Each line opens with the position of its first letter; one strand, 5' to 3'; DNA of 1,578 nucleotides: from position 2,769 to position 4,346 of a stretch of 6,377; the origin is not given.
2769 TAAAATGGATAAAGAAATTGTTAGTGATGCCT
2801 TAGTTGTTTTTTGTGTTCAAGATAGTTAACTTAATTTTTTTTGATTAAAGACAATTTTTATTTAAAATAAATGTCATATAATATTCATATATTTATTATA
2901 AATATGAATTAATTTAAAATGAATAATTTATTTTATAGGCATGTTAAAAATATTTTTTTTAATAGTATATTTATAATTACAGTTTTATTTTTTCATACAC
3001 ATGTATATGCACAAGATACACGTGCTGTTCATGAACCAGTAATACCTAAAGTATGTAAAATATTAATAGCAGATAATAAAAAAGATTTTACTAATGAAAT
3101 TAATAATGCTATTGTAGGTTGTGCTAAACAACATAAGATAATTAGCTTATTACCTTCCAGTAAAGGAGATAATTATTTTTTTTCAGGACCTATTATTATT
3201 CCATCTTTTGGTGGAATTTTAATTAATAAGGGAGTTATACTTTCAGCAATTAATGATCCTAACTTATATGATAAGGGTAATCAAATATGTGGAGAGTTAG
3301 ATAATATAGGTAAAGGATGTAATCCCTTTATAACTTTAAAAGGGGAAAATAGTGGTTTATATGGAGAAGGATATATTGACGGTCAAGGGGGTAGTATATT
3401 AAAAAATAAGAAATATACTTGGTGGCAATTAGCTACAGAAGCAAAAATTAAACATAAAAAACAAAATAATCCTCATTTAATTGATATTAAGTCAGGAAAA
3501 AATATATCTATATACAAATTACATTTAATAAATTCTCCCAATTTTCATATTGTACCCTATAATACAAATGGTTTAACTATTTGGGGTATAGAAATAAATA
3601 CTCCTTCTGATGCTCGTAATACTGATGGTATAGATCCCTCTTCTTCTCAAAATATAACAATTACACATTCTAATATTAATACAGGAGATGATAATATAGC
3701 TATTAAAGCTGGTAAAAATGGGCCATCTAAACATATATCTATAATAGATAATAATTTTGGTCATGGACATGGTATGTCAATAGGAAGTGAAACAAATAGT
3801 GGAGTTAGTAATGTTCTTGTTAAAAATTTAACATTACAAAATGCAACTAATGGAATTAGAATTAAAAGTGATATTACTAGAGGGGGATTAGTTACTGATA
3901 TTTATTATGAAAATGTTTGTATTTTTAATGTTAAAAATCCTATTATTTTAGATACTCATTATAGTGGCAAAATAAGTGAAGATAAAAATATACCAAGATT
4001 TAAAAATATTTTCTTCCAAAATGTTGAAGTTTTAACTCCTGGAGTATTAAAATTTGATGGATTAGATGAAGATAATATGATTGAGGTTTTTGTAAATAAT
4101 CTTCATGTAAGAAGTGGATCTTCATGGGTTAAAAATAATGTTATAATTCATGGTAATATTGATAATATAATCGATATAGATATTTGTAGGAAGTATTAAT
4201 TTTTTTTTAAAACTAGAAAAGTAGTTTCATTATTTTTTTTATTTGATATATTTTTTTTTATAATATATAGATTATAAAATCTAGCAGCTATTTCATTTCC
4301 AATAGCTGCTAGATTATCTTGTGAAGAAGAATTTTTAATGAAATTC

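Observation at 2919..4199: Plasmid-borne, secreted PehA-type polygalacturonase with an intact catalytic signature: a host-serving digestive enzyme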

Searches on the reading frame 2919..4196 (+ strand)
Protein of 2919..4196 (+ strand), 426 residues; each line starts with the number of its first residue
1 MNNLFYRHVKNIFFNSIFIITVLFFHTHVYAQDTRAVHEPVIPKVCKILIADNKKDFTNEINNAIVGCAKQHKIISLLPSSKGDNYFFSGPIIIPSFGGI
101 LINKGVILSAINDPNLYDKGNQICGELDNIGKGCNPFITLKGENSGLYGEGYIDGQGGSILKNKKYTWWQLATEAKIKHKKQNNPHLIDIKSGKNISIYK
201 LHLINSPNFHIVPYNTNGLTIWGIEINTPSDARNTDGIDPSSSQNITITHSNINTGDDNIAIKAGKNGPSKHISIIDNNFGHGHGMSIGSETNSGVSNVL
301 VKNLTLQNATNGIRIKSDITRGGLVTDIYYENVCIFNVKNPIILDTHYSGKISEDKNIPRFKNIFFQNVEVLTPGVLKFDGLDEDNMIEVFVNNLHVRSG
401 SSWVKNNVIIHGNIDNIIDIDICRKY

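Call 3: search_protein_families(library=pfam, proteins=[window:2919-4196:+], max_evalue=0.01)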
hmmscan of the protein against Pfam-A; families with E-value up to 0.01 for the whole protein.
window:2919-4196:+ (426 aa): 1 family
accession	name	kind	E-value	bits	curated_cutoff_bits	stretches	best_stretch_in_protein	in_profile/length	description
PF00295.23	Glyco_hydro_28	-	1.5e-57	195.6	22.9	1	142-403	58-312/324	Glycosyl hydrolases family 28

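Call 4: search_solved_structures(query=window:2919-4196:+, show_alignments=2)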
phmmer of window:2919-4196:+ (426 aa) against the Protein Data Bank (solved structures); distinct sequences matched with E-value up to 0.001: 16.
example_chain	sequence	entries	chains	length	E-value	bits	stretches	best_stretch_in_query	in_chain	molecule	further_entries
1bhe_A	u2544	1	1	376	1.2e-98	334.1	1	33-408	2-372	POLYGALACTURONASE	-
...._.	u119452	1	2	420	2.2e-25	92.7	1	153-371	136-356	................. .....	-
8ikx_A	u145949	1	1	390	1.2e-23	87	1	148-369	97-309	Pectin lyase-like superfamily protein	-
7b7a_A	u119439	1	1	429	1.4e-23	86.7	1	148-369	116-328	Pectin lyase-like superfamily protein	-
3jur_A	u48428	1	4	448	4e-22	82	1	91-397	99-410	Exo-poly-alpha-D-galacturonosidase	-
5olp_A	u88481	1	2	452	1.7e-14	56.8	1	183-420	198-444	Pectate lyase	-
6kvh_A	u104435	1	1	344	1.3e-12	50.6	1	153-348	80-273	endo-polygalacturonase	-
7e56_A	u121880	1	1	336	1.5e-12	50.4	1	153-348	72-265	Endo-polygalacturonase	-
6kve_A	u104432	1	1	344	1.6e-12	50.3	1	153-348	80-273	Endo-polygalacturonase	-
2uve_A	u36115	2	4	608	3e-10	42.9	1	186-344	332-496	EXOPOLYGALACTURONASE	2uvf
1ia5_A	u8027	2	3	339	1.2e-09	40.9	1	157-351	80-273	POLYGALACTURONASE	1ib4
1nhc_A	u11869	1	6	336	1.3e-09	40.8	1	159-348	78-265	Polygalacturonase I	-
2iq7_A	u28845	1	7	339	1.7e-08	37.1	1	153-349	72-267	endopolygalacturonase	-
1czf_A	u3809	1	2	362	2.6e-08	36.5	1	153-346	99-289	POLYGALACTURONASE II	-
4c2l_A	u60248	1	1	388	2.1e-07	33.4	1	168-322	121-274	ENDO-XYLOGALACTURONAN HYDROLASE A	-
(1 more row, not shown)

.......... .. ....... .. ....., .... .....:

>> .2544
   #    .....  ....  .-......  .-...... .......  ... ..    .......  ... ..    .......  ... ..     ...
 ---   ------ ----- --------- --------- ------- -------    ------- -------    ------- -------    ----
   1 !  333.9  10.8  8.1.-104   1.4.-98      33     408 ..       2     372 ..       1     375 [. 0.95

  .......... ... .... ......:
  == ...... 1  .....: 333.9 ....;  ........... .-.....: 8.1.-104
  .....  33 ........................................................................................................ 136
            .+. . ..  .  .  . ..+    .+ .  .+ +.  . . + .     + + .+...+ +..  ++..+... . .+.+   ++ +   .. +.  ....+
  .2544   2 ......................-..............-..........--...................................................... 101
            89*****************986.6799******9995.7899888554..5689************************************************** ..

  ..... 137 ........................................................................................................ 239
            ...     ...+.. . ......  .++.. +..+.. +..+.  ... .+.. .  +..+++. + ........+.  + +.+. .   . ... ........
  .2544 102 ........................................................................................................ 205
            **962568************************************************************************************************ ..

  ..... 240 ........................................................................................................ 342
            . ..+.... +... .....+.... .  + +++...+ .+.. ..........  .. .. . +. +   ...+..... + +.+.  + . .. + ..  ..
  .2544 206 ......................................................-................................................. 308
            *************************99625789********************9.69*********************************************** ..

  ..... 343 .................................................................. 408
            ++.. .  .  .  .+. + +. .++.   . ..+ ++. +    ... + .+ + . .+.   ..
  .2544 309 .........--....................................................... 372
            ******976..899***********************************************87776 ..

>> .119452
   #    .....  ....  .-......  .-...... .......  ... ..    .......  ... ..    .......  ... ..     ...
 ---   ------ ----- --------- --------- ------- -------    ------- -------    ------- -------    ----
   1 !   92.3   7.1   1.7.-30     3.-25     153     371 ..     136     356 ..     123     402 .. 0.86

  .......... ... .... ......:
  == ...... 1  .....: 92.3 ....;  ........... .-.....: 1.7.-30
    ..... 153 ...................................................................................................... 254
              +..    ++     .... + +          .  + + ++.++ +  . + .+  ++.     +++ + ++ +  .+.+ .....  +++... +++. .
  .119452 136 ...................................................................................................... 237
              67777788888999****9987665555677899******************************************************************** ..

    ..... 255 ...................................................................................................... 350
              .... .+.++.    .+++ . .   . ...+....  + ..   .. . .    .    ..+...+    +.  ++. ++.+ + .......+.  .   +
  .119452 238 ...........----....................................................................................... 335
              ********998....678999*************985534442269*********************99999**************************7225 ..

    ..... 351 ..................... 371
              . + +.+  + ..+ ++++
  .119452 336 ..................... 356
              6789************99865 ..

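Call 6: search_dna_similar(query=window:2919-4196:+, collection=plasmids, mode=protein, max_rows=30)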
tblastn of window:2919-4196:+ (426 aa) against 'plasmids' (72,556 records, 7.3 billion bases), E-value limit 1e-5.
Records with a match: 351; places in all: 537; records where one place covers at least 80% of the query: 101.
Best place of each record, by identity: <60% 351.
By first word of the organism name: Ralstonia 136; Candidatus 46; Burkholderia 26; Rhizobium 15; Pseudomonas 12; Curtobacterium 10; Bradyrhizobium 9; Ensifer 8; Neorhizobium 5; Agrobacterium 4; and 49 more.
By predicted mobility (MOB-suite, as given by PLSDB): non-mobilizable 187; mobilizable 122; conjugative 42.
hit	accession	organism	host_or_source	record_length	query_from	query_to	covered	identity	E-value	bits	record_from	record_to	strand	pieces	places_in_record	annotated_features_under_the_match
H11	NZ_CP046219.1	Enterobacteriaceae endosymbiont of Macroplea mutica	Macroplea mutica,Beetle Malpighian ...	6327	1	405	95%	56.1%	7e-131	422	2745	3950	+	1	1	glycosyl hydrolase family 28 protein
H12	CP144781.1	Candidatus Stammera capleta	insect metagenome,tissue sample,midgut ...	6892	1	405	95%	54.3%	5e-117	382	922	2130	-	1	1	record has no annotation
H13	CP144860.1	Candidatus Stammera capleta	insect metagenome,tissue sample,midgut ...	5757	5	404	94%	54.8%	6e-112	367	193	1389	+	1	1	record has no annotation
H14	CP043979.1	Candidatus Stammera capleta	Cassida vibex,insect metagenome,Whole ...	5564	1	401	94%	54.5%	9e-112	367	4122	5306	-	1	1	record has no annotation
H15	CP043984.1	Candidatus Stammera capleta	Ischnocodia annulus,insect ...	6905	1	404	95%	54.1%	1e-114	376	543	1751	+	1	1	record has no annotation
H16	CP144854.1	Candidatus Stammera capleta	insect metagenome,tissue sample,midgut ...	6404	18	426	96%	53.2%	7e-116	379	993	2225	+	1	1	record has no annotation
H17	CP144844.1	Candidatus Stammera capleta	insect metagenome,tissue sample,midgut ...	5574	9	401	92%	55.3%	3e-113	371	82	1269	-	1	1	record has no annotation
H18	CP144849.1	Candidatus Stammera capleta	insect metagenome,tissue sample,midgut ...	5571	5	404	94%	54.2%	3e-118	385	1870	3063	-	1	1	record has no annotation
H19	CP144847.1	Candidatus Stammera capleta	insect metagenome,tissue sample,midgut ...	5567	7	404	93%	54.5%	5e-119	387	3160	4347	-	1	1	record has no annotation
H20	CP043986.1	Candidatus Stammera capleta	Chelymorpha alternans,insect ...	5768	1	401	94%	54.1%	2e-113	372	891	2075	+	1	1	record has no annotation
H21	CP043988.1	Candidatus Stammera capleta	Cistudinella sp.,insect ...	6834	1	403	95%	53.7%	3e-112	369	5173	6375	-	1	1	record has no annotation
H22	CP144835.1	Candidatus Stammera capleta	insect metagenome,tissue sample,midgut ...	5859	7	404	93%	54.4%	2e-110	363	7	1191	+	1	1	record has no annotation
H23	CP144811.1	Candidatus Stammera capleta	insect metagenome,tissue sample,midgut ...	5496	5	404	94%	53.8%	7e-113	370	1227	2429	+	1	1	record has no annotation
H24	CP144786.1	Candidatus Stammera capleta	insect metagenome,tissue sample,midgut ...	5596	3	403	94%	53.6%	2e-115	377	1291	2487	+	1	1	record has no annotation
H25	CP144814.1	Candidatus Stammera capleta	insect metagenome,tissue sample,midgut ...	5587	1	401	94%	53.6%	1e-112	369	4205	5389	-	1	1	record has no annotation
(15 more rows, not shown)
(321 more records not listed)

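Call 9: list_cluster_members(proteins=[window:2919-4196:+, window:1-2826:+, window:4199-4855:-, window:4919-5779:-])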
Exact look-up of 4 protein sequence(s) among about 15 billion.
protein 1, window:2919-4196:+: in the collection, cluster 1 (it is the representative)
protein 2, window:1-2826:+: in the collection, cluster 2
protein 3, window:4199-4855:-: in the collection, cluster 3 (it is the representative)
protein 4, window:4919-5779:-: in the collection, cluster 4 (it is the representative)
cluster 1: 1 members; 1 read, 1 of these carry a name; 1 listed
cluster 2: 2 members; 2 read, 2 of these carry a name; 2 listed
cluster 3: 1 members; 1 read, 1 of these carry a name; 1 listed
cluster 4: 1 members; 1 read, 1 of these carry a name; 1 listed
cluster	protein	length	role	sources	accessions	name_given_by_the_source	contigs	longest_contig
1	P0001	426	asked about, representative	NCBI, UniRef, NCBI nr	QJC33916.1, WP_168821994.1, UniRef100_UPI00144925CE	hypothetical protein GJT93_02240 (plasmid) [Enterobacteriaceae endosymbiont of Donacia ... | glycoside hydrolase family 28 protein n=1 Tax=Enterobacteriaceae endosymbiont of Donacia ... | glycosyl hydrolase family 28 protein [Enterobacteriaceae endosymbiont of Donacia ...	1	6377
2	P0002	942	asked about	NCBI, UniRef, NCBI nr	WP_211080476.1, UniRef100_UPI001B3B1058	inverse autotransporter beta domain-containing protein [Enterobacteriaceae endosymbiont ... | inverse autotransporter beta domain-containing protein n=1 Tax=Enterobacteriaceae ...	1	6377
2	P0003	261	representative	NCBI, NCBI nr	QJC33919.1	hypothetical protein GJT93_02235 (plasmid) [Enterobacteriaceae endosymbiont of Donacia ... | hypothetical protein GJT93_02235 [Enterobacteriaceae endosymbiont of Donacia provostii]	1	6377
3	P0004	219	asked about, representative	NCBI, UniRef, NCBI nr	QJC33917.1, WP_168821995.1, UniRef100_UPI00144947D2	hypothetical protein GJT93_02245 (plasmid) [Enterobacteriaceae endosymbiont of Donacia ... | prephenate dehydratase domain-containing protein n=1 Tax=Enterobacteriaceae endosymbiont ... | prephenate dehydratase domain-containing protein [Enterobacteriaceae endosymbiont of ...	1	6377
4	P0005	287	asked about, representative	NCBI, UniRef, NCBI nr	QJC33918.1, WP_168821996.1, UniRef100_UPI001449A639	hypothetical protein GJT93_02250 (plasmid) [Enterobacteriaceae endosymbiont of Donacia ... | plasmid replication initiator TrfA n=1 Tax=Enterobacteriaceae endosymbiont of Donacia ... | plasmid replication initiator TrfA [Enterobacteriaceae endosymbiont of Donacia provostii]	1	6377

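Call 10: find_related_loci(query=window:2919-4196:+, collection=genome_contigs, flank=7000)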
Query window:2919-4196:+ (426 aa) in genome_contigs; peptide patterns used: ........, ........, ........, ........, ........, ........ (x = any residue, [..] = any of these).
124 stretches matched a pattern, but none encodes a relative of the query by tblastn (E <= 1e-3).
